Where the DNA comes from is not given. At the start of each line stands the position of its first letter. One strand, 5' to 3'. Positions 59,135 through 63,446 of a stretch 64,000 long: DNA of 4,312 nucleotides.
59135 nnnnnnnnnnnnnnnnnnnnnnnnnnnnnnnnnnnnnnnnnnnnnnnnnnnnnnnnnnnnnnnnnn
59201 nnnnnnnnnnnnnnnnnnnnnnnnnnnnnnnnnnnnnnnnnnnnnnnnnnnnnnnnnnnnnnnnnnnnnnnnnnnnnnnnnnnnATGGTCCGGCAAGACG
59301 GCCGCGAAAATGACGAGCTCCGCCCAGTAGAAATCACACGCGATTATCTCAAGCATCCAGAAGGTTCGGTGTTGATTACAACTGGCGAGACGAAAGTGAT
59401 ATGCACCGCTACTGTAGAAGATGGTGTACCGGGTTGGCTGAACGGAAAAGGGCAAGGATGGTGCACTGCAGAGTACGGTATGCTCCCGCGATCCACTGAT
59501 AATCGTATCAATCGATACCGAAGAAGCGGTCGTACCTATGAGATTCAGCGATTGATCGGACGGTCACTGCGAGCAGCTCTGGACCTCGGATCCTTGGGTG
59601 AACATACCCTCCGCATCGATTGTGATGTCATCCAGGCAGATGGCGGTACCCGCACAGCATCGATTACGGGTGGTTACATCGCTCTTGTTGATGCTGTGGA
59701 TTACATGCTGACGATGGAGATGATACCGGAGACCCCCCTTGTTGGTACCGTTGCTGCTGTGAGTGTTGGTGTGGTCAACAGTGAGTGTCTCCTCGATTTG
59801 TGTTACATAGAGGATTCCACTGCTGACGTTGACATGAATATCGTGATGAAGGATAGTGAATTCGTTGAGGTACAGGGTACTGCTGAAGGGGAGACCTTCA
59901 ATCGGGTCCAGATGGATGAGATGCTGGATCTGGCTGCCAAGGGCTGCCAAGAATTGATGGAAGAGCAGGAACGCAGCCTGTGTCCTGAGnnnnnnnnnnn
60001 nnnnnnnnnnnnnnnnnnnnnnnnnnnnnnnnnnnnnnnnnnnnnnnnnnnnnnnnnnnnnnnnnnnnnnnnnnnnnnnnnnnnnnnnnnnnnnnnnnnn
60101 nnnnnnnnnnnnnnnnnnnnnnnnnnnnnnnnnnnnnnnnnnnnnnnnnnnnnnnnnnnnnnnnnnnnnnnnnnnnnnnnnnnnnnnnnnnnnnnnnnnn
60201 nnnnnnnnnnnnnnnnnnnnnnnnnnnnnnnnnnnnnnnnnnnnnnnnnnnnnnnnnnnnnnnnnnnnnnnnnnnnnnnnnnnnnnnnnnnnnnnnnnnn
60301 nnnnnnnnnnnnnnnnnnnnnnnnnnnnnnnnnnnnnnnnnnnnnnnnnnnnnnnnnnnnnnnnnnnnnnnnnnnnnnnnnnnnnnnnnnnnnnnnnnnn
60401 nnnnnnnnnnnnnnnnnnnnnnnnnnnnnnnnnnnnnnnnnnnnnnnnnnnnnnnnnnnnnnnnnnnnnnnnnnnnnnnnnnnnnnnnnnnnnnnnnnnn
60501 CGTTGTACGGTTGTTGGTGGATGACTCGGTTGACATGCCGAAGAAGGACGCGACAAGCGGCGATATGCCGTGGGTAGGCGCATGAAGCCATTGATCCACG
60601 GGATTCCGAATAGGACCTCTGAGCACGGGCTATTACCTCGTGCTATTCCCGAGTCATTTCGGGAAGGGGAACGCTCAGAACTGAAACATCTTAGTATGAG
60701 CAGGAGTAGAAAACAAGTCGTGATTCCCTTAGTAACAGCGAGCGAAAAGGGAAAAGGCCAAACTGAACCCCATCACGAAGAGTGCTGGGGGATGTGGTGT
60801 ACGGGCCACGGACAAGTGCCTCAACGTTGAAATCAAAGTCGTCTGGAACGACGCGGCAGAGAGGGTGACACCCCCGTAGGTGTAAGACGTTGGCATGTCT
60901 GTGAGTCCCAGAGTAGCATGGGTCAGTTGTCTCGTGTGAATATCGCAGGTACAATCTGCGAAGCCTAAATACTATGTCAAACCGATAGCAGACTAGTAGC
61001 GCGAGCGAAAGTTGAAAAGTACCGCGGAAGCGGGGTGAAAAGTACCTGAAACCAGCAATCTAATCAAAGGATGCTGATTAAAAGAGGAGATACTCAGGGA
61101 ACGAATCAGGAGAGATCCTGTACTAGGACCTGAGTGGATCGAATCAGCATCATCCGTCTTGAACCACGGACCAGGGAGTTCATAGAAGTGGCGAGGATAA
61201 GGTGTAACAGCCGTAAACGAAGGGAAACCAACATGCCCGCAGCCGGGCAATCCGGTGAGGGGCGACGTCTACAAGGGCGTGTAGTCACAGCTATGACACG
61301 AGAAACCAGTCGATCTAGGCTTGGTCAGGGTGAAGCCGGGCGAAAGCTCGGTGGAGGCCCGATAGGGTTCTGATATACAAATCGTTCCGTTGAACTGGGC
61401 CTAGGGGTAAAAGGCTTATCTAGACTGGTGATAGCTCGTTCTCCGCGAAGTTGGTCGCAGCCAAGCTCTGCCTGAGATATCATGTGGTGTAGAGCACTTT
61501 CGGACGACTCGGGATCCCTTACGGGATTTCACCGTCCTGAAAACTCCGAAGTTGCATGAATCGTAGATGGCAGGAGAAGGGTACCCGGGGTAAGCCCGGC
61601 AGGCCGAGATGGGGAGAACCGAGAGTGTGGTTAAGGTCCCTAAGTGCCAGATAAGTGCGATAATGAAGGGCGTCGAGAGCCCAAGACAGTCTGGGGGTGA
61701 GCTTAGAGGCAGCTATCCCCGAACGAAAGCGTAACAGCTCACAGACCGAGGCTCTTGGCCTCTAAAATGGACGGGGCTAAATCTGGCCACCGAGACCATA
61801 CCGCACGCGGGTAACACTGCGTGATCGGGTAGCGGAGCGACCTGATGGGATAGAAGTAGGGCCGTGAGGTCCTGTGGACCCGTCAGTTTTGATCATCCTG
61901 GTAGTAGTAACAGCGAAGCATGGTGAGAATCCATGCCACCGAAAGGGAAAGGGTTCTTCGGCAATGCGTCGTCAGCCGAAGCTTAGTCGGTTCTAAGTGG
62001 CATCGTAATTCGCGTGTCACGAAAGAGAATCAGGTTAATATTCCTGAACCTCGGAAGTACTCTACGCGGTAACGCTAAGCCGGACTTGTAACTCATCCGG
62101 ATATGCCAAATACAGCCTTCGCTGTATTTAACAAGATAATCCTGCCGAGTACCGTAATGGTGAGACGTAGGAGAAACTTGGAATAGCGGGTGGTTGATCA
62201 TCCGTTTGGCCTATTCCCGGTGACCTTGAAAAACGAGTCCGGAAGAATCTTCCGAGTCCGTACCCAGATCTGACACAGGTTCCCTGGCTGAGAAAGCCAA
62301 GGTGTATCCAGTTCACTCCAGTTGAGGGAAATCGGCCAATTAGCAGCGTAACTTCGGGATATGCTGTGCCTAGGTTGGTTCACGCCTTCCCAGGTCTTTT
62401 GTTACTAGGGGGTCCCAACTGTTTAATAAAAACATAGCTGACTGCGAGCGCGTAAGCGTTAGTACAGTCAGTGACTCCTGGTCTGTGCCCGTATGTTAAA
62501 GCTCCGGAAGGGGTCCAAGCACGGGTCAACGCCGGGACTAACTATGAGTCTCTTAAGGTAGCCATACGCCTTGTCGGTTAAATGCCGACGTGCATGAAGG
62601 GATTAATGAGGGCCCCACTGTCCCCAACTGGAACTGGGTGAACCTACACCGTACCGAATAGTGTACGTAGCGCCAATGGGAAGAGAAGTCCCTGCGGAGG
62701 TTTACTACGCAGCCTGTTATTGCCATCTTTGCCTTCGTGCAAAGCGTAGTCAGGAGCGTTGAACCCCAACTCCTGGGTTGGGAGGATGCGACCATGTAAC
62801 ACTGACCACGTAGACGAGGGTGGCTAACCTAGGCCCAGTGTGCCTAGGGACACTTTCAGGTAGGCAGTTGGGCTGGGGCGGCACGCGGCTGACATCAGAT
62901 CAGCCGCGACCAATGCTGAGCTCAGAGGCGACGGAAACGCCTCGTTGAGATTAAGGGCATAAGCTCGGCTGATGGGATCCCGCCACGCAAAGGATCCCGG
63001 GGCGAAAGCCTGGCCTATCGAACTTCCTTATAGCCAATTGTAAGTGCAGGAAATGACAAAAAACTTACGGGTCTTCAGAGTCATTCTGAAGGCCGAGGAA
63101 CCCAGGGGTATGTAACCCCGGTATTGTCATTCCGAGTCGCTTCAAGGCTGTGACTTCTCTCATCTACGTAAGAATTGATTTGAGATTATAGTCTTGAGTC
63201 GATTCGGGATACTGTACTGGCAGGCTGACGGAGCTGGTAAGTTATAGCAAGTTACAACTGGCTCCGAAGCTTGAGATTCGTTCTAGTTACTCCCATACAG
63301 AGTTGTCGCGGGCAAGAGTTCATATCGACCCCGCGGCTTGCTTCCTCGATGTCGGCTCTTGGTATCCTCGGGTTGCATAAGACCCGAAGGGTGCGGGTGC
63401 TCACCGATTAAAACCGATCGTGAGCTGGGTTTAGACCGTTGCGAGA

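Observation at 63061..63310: Two tandem BHB introns isolate a 10-nt mini-exon of the peptidyl-transferase centre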

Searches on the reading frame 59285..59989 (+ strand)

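Call 85: search_protein_families(library=ncbifam, proteins=[window:59285-59989:+])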
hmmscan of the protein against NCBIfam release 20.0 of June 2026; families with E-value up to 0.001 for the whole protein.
window:59285-59989:+ (235 aa): 5 families
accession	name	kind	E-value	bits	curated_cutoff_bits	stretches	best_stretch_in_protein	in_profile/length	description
TIGR01966.1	RNasePH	equivalog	3.6e-103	343.9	141.5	1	3-232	1-235/236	ribonuclease PH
TIGR02065.1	ECX1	equivalog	2.3e-25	89.3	318.7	1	2-232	8-226/230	exosome complex exonuclease Rrp41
NF008805.1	PRK11824.1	equivalog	2.5e-15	56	471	1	2-137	305-444/683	polyribonucleotide nucleotidyltransferase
TIGR03591.1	polynuc_phos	equivalog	3.1e-14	52.3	525.05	1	2-137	310-449/689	polyribonucleotide nucleotidyltransferase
NF003282.1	PRK04282.1-1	equivalog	4.7e-13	48.8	280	1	2-229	21-264/267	exosome complex protein Rrp42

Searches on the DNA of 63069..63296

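Call 66: search_rna_families(source=window, start=63069, end=63296, threshold=evalue, max_evalue=10)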
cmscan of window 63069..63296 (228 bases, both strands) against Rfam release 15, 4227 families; matches with E-value up to 10: 8.
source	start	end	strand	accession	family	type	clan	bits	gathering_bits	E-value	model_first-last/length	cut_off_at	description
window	63130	63209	+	RF04073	mir-727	Gene; miRNA;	-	20.1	104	0.13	1-91/91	no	mir-727 microRNA precursor family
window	63114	63220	+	RF04211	MIR5185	Gene; miRNA;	-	19.2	101.7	0.18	1-111/111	no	MIR5185 microRNA precursor family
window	63130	63208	+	RF03325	mir-4872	Gene; miRNA;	-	18.3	58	0.21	1-76/76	no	mir-4872 microRNA precursor family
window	63129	63210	+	RF04099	MIR837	Gene; miRNA;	-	17.6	117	0.46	29-95/122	no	MIR837 microRNA precursor family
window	63130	63209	+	RF00848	mir-61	Gene; miRNA;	-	15.1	77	2.6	1-85/85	no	mir-61 microRNA precursor family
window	63133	63206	+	RF03659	MIR2871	Gene; miRNA;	-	15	99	3.1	1-118/118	no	MIR2871 microRNA precursor family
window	63098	63127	+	RF03310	mir-1544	Gene; miRNA;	-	13.9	46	2.8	1-59/59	no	mir-1544 microRNA precursor family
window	63117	63251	+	RF02173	SMAD5-AS1_1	Gene; lncRNA;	-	7.1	45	8.1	143-263/263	no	SMAD5 antisense RNA 1 conserved region 1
